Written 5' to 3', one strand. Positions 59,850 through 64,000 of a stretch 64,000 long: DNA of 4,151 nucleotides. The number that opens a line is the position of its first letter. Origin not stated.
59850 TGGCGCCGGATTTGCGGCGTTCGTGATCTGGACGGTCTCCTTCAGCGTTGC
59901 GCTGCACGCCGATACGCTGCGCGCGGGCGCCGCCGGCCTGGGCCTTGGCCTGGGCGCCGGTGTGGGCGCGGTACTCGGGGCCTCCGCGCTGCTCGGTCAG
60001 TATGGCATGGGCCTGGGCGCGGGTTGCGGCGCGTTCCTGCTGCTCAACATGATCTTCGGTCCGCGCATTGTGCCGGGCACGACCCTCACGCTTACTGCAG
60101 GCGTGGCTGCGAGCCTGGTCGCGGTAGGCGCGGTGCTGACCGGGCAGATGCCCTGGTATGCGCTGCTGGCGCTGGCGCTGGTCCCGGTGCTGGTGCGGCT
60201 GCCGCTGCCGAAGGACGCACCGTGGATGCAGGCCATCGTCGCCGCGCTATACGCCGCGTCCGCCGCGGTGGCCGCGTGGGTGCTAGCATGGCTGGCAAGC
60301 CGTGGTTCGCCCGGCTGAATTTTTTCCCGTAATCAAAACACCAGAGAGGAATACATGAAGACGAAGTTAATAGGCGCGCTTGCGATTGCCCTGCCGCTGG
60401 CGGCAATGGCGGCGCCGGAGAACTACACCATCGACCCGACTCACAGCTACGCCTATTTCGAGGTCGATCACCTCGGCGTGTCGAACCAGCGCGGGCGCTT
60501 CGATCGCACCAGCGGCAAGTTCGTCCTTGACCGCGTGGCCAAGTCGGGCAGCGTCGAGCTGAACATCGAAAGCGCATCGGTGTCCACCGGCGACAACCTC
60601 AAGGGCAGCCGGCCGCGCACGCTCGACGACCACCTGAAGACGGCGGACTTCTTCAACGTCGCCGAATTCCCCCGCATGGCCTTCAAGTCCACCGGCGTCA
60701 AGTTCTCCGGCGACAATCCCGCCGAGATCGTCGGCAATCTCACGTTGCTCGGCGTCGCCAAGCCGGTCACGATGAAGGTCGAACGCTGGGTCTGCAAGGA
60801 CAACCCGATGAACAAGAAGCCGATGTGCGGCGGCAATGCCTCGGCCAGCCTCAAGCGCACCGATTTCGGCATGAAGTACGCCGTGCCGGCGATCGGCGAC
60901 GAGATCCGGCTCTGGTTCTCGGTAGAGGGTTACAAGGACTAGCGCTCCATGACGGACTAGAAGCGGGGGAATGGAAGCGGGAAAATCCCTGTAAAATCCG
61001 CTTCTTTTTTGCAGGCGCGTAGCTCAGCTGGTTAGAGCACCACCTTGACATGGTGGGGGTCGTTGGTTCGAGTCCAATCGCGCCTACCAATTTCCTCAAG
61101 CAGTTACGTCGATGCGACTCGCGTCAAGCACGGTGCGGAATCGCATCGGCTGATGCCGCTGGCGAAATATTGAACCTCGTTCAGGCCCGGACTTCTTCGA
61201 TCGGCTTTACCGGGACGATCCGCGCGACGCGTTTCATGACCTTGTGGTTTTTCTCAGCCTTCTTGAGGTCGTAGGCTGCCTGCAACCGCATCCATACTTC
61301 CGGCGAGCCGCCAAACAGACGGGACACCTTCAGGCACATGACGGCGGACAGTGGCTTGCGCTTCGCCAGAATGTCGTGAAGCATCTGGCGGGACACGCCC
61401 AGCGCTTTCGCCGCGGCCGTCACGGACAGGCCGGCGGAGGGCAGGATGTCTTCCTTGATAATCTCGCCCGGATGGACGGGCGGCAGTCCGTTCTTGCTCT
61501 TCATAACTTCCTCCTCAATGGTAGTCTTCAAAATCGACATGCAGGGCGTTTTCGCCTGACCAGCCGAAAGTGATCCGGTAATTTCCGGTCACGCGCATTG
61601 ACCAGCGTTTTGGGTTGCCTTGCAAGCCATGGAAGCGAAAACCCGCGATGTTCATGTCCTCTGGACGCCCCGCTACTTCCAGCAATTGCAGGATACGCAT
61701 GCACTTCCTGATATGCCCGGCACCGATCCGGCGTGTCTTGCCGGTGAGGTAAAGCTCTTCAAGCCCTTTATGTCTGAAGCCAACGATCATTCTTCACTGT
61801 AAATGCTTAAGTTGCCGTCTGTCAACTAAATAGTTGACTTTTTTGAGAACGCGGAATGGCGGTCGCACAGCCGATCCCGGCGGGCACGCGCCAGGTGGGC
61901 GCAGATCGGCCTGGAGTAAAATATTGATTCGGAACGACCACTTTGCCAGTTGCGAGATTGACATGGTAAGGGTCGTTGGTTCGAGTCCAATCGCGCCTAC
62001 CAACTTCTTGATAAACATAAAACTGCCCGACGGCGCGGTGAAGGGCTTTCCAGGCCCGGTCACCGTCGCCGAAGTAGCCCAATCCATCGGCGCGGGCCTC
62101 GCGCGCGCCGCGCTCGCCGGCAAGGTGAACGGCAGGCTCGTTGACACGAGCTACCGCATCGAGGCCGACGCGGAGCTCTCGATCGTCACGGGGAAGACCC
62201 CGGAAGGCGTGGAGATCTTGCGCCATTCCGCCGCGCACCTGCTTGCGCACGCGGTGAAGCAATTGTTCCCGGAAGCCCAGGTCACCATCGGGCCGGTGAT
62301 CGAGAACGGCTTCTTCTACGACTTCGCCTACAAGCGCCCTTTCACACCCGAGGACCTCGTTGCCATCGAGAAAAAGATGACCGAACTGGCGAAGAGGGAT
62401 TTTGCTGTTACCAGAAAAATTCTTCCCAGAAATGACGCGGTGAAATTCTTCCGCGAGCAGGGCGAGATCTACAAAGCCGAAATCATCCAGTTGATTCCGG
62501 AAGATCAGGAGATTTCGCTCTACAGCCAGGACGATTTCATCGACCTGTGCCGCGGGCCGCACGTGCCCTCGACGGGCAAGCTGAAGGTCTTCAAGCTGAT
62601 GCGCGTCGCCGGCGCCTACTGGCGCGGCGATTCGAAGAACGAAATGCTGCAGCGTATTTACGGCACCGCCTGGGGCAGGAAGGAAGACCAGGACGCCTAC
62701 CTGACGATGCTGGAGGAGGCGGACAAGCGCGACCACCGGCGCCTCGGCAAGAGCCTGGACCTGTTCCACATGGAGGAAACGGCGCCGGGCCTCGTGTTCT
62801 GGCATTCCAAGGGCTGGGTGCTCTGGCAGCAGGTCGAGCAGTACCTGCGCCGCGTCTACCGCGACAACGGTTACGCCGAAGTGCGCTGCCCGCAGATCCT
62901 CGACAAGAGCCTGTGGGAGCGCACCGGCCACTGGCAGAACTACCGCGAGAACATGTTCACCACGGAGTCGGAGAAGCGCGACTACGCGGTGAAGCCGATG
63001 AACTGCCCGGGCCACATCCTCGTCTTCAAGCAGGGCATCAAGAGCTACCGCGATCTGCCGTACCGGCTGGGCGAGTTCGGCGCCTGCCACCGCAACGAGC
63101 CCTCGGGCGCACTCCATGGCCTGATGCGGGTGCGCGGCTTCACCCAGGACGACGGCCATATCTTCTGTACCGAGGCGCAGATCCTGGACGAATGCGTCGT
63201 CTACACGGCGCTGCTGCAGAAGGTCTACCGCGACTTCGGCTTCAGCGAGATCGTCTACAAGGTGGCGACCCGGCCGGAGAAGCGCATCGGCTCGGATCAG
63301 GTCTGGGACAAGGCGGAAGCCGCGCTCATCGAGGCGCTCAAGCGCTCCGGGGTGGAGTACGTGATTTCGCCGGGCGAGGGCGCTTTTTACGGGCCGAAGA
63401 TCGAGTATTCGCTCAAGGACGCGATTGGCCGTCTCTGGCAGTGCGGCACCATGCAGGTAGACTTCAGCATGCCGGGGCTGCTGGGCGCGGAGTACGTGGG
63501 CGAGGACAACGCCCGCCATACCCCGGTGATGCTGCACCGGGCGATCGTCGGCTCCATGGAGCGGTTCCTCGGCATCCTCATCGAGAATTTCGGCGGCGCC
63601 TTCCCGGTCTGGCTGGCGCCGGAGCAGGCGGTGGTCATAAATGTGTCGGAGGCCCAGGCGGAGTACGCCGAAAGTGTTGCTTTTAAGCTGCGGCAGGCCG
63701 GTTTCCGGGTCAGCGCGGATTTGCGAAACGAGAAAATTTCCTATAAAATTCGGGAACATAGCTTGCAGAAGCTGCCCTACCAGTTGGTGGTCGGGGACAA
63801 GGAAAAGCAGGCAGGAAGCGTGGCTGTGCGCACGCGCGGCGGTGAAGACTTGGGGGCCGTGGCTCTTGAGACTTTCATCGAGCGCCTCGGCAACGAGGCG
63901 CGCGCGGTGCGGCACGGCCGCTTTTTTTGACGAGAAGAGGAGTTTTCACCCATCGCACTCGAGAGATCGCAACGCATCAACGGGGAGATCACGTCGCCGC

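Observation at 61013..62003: higBA micro-island flanked by tRNA-Val and a 46-nt copy of its 3' half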

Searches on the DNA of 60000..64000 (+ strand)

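Call 6: search_rna_families(source=window, start=60000, end=64000, threshold=evalue, max_evalue=1)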
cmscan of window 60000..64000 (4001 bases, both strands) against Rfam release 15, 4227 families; matches with E-value up to 1: 3.
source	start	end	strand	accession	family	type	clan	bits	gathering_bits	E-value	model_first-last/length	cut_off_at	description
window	61013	61086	+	RF00005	tRNA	Gene; tRNA;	CL00001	67.6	29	9e-14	1-71/71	no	tRNA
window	61051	61157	-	RF02194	HPnc0260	Gene; antisense;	-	46.1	59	0.0031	1-156/156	no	Bacterial antisense RNA HPnc0260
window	61967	62002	-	RF02194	HPnc0260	Gene; antisense;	-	34.2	59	0.48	118-153/156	no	Bacterial antisense RNA HPnc0260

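Call 30: search_dna_similar(query=window:61090-61957:+, collection=plasmids, mode=distant, max_rows=15)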
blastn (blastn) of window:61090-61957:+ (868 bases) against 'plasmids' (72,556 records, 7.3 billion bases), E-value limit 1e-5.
Records with a match: 2; places in all: 2; records where one place covers at least 80% of the query: 0.
Best place of each record, by identity: 60-80% 2.
By first word of the organism name: Azospirillum 2.
By predicted mobility (MOB-suite, as given by PLSDB): non-mobilizable 1; conjugative 1.
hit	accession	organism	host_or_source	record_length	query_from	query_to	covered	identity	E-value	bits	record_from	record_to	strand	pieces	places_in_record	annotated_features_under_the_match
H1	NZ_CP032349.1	Azospirillum brasilense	soil sample,Agricultural field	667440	423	575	18%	69.3%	2e-7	65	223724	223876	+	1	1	type II toxin-antitoxin system RelE/ParE family toxin | HigA family addiction module antitoxin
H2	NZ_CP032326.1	Azospirillum argentinense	soil sample,Agricultural field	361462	471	575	12%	73.3%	2e-7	64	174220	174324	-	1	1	type II toxin-antitoxin system RelE/ParE family toxin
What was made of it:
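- Tried and rejected: The islet was searched against PLSDB plasmids in distant mode, which gave only weak (about 70%) higBA hits in Azospirillum (call 30).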

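Call 31: search_dna_similar(query=window:61090-61957:+, collection=phages, mode=distant, max_rows=10)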
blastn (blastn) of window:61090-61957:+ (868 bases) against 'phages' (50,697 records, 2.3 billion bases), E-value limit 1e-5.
No match.

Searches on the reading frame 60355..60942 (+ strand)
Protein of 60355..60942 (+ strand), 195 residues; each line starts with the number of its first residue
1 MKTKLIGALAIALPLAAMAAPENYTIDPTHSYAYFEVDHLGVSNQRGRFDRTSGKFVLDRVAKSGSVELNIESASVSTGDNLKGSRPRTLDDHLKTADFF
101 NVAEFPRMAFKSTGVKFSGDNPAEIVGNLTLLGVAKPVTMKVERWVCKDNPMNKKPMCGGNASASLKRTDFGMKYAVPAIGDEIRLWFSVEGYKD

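Call 5: search_protein_families(library=pfam, proteins=[window:60355-60942:+])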
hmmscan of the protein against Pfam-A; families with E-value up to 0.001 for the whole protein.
window:60355-60942:+ (195 aa): 1 family
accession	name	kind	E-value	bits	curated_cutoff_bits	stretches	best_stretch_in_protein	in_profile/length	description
PF04264.18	YceI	-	2.8e-39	135.3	23.7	1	24-191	1-149/150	YceI-like domain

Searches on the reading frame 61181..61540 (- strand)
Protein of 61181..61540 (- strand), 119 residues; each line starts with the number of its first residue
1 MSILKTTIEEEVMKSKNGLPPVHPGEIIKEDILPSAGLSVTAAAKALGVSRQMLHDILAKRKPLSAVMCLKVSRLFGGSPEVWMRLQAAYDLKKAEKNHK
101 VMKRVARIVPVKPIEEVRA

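Call 5: search_protein_families(library=pfam, proteins=[window:61181-61540:-])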
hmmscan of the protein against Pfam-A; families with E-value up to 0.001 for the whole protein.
window:61181-61540:- (119 aa): 3 families
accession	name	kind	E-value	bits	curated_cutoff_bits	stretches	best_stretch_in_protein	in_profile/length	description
PF01381.28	HTH_3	-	2.3e-06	28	23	1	35-82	7-54/55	Helix-turn-helix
PF13560.12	HTH_31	-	0.00017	22.3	27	1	36-81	13-59/64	Helix-turn-helix domain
PF15943.11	YdaS_toxin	-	0.00088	19.5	30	0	41-78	12-49/65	Bacterial toxin YdaS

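Call 34: search_protein_families(library=pfam, proteins=[window:61181-61504:-], max_evalue=0.01)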
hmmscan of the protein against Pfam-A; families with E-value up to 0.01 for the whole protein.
window:61181-61504:- (107 aa): 4 families
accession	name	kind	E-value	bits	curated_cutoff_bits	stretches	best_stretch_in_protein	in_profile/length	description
PF01381.28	HTH_3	-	1.9e-06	28.2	23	1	23-70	7-54/55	Helix-turn-helix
PF13560.12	HTH_31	-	0.00013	22.6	27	1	24-69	13-59/64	Helix-turn-helix domain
PF15943.11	YdaS_toxin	-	0.00074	19.7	30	1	29-66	12-49/65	Bacterial toxin YdaS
PF13384.12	HTH_23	-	0.0012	19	24.6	0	22-44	14-36/50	Homeodomain-like domain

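Call 35: search_protein_families(library=ncbifam, proteins=[window:61181-61504:-], max_evalue=0.01)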
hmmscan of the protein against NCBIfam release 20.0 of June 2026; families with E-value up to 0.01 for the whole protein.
window:61181-61504:- (107 aa): 1 family
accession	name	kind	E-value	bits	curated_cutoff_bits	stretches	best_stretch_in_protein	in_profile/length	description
TIGR02607.1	antidote_HigA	equivalog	1.7e-26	91.9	47.7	1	8-85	3-80/81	HigA family addiction module antitoxin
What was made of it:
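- On HigBA type II toxin-antitoxin: TIGR02607 equivalog, 91.9 bits against a cutoff of 47.7 (call 35).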

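Call 56: search_protein_families(library=padloc, proteins=[window:61181-61504:-], max_evalue=0.01)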
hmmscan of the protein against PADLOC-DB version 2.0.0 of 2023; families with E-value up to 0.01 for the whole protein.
window:61181-61504:- (107 aa): 0 families
